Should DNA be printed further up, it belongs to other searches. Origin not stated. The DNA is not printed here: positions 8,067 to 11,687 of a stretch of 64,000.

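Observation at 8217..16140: Tandem pair of giant paralogous DUF748/AsmA-like envelope proteins (about 1106 and 1507 aa) with shared end-modules and divergent cores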

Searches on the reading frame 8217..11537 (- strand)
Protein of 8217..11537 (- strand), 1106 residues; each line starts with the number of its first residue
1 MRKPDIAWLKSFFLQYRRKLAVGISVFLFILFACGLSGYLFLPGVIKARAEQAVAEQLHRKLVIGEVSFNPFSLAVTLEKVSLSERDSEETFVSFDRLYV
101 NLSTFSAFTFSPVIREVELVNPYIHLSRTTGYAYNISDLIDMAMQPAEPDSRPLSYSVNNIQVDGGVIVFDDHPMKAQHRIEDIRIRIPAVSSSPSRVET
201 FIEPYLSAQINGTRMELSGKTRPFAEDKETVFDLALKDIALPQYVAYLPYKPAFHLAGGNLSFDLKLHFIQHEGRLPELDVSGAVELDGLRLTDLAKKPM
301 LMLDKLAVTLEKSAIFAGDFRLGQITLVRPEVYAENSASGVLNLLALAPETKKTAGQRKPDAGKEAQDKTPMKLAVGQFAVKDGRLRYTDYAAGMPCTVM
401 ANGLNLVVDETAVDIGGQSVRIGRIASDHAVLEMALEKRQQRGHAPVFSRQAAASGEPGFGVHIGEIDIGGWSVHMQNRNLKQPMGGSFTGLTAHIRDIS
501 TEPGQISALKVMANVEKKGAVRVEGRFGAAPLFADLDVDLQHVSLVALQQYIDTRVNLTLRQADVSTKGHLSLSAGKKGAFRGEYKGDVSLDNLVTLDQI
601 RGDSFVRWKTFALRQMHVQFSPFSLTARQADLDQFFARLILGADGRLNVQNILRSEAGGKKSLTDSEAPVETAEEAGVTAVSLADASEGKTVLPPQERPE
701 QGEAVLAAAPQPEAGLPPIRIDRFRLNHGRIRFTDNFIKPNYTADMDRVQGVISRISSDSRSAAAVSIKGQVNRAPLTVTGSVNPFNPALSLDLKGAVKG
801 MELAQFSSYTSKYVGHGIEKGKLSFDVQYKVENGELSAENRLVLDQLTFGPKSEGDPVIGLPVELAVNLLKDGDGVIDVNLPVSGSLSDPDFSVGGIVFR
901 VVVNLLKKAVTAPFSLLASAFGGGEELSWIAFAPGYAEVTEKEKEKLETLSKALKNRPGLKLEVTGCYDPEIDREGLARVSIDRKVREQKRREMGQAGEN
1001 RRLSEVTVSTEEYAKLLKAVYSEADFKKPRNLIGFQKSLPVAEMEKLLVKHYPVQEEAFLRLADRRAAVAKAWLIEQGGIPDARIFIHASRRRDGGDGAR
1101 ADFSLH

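Call 3: search_protein_families(library=pfam, proteins=[window:8217-11537:-], max_evalue=0.01)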
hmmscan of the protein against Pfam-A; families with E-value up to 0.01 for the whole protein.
window:8217-11537:- (1106 aa): 4 families
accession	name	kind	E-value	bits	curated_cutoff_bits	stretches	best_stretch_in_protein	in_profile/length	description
PF05359.17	DUF748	-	2.8e-287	956.4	50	1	16-1085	13-1037/1037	Domain of Unknown Function (DUF748)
PF05170.20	AsmA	-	1e-16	61.4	29.8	2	16-222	3-209/607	AsmA family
PF13116.12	YhdP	-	6.3e-12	44.7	46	1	20-272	10-245/1224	YhdP protein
PF00691.25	OmpA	-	3.5e-05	24.5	27.2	0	932-970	2-42/98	OmpA family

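Call 4: search_protein_families(library=ncbifam, proteins=[window:8217-11537:-], max_evalue=0.01)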
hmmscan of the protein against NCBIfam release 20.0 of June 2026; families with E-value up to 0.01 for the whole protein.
window:8217-11537:- (1106 aa): 0 families

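Call 12: find_homologous_proteins(query=window:8217-11537:-, max_evalue=1e-10)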
Query window:8217-11537:- (1106 aa): 44 proteins with E <= 1e-10 among 8000 candidates.
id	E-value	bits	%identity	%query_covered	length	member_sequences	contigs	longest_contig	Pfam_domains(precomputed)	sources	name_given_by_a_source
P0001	0.0e+0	2321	95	100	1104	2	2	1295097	PF00691.26,PF13116.12,PF05359.17,PF05170.21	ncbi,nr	ncbi:MAG: DUF748 domain-containing protein [Alistipes senegalensis]|nr:DUF748 domain-containing prot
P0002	0.0e+0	1954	80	100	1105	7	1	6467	PF00691.26,PF05359.17,PF05170.21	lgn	-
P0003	0.0e+0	1940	80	100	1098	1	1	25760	PF00691.26,PF13116.12,PF05359.17,PF05170.21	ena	-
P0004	0.0e+0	1929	79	100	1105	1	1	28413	PF00691.26,PF13116.12,PF05359.17,PF05170.21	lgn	-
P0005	0.0e+0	1642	66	100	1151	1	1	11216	PF00691.26,PF05359.17,PF05170.21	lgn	-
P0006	0.0e+0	1635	66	100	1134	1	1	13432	PF00691.26,PF13116.12,PF05359.17,PF05170.21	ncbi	-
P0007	0.0e+0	1629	65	100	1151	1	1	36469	PF00691.26,PF05359.17,PF05170.21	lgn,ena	-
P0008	0.0e+0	1625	64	100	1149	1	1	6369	PF00691.26,PF13116.12,PF05359.17,PF05170.21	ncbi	-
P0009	0.0e+0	1599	64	100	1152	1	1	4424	PF05359.17,PF05170.21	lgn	-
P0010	0.0e+0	1575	64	100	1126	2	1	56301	PF05359.17,PF05170.21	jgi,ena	-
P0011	0.0e+0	1572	64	100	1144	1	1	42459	PF05359.17,PF05170.21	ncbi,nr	ncbi:DUF748 domain-containing protein [Oxalobacter sp. OttesenSCG-928-P03]|nr:DUF748 domain-containi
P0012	0.0e+0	1504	61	100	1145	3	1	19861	PF05359.17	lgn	-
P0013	0.0e+0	1482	62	100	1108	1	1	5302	PF00691.26,PF13116.12,PF05359.17,PF05170.21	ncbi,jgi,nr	ncbi:MAG: DUF748 domain-containing protein [Burkholderiaceae bacterium]|jgi:uncharacterized protein 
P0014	0.0e+0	1452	58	100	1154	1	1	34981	PF00691.26,PF05359.17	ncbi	-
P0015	0.0e+0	1435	58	100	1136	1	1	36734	PF00691.26,PF05359.17,PF05170.21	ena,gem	-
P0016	0.0e+0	1352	64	85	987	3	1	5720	PF05359.17,PF05170.21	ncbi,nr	ncbi:MAG: DUF748 domain-containing protein, partial [Oxalobacter sp.]|nr:DUF748 domain-containing pr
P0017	8.1e-184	632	36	34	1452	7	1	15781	PF00691.26,PF13116.12,PF05359.17,PF05170.21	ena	-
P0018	5.2e-181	622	33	63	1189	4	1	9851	PF05359.17,PF05170.21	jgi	-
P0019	1.7e-177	611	33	98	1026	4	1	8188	PF00691.26,PF05359.17,PF05170.21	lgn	-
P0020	5.8e-176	606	38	58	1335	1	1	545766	PF00691.26,PF13116.12,PF05359.17,PF05170.21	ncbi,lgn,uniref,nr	ncbi:DUF748 domain-containing protein [Pandoraea terrigena]|uniref:DUF748 domain-containing protein 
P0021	8.3e-175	602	34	61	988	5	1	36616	PF13116.12,PF05359.17,PF05170.21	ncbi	-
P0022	1.2e-173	598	34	61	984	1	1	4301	PF13116.12,PF05359.17,PF05170.21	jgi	jgi:outer membrane protein OmpA-like peptidoglycan-associated protein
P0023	2.9e-172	593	35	63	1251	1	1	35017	PF00691.26,PF05359.17,PF05170.21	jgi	jgi:uncharacterized protein involved in outer membrane biogenesis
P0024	1.3e-171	591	34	59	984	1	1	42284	PF13116.12,PF05359.17,PF05170.21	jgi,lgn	-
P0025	2.3e-170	587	36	58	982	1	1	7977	PF00691.26,PF13116.12,PF05359.17,PF05170.21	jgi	jgi:uncharacterized protein involved in outer membrane biogenesis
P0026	1.7e-169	584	35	56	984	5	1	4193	PF05359.17,PF05170.21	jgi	jgi:hypothetical protein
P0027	9.0e-165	569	35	55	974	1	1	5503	PF05359.17,PF05170.21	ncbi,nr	ncbi:MAG: DUF748 domain-containing protein [Syntrophaceae bacterium]|nr:DUF748 domain-containing pro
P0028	2.8e-163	564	31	61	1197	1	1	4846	PF13116.12,PF05359.17,PF05170.21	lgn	-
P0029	1.1e-158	548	33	62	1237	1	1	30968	PF00691.26,PF05359.17,PF05170.21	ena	-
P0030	1.5e-151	525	29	65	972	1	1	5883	PF05359.17,PF05170.21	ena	-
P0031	9.7e-141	489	35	58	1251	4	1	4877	PF13116.12,PF05359.17,PF05170.21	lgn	-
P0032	1.3e-127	446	31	58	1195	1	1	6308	PF00691.26,PF05359.17,PF05170.21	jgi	jgi:Domain of Unknown Function (DUF748)/AsmA family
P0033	2.0e-126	442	34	39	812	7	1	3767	PF13116.12,PF05359.17,PF05170.21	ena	-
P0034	1.0e-112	396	39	34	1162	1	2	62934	PF13116.12,PF05359.17,PF05170.21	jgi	jgi:uncharacterized protein involved in outer membrane biogenesis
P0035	1.5e-100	356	30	63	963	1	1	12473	PF13116.12,PF05359.17,PF05170.21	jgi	jgi:uncharacterized protein involved in outer membrane biogenesis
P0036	1.4e-84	303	25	90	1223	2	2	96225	PF05359.17,PF05170.21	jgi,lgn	-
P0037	3.0e-84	302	30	57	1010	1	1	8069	PF00691.26,PF05359.17,PF05170.21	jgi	jgi:uncharacterized protein involved in outer membrane biogenesis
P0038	3.4e-78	282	26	84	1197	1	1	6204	PF05359.17,PF05170.21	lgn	-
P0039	6.7e-73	264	24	85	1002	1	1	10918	PF00691.26,PF13116.12,PF05359.17,PF05170.21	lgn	-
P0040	1.8e-64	237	32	42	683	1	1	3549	PF05359.17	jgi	jgi:hypothetical protein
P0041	1.9e-64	236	36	25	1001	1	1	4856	PF05359.17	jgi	jgi:hypothetical protein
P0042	1.1e-63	234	26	61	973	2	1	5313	PF05359.17,PF05170.21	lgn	-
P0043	6.8e-56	208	29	35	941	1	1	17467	PF05359.17,PF05170.21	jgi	-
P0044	2.1e-43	167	25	54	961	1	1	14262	PF05359.17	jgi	jgi:hypothetical protein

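Call 18: search_solved_structures(query=A1, max_evalue=1, show_alignments=0)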
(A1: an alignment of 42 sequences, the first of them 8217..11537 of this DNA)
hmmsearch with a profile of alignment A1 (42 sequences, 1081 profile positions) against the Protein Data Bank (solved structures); distinct sequences matched with E-value up to 1: 8.
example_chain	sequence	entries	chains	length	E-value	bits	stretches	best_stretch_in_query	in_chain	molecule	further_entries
9uu2_A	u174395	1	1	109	0.00014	23.2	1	899-946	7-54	Major outer membrane protein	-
6top_B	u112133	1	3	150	0.012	16.7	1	897-940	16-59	OmpA family protein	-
6top_A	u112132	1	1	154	0.013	16.6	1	897-940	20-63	OmpA family protein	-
5u1h_A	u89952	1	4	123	0.018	16.2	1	999-1056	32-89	Outer membrane porin F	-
5wtp_A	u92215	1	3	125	0.023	15.8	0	898-941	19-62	OmpA family protein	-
2k1s_A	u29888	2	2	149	0.026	15.6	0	1030-1080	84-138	Inner membrane lipoprotein yiaD | Probable lipoprotein YiaD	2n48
3td3_A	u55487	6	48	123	0.083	14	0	1031-1071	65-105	Outer membrane protein omp38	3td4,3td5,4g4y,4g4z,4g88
5wtl_A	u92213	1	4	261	0.28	12.2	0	898-941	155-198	OmpA family protein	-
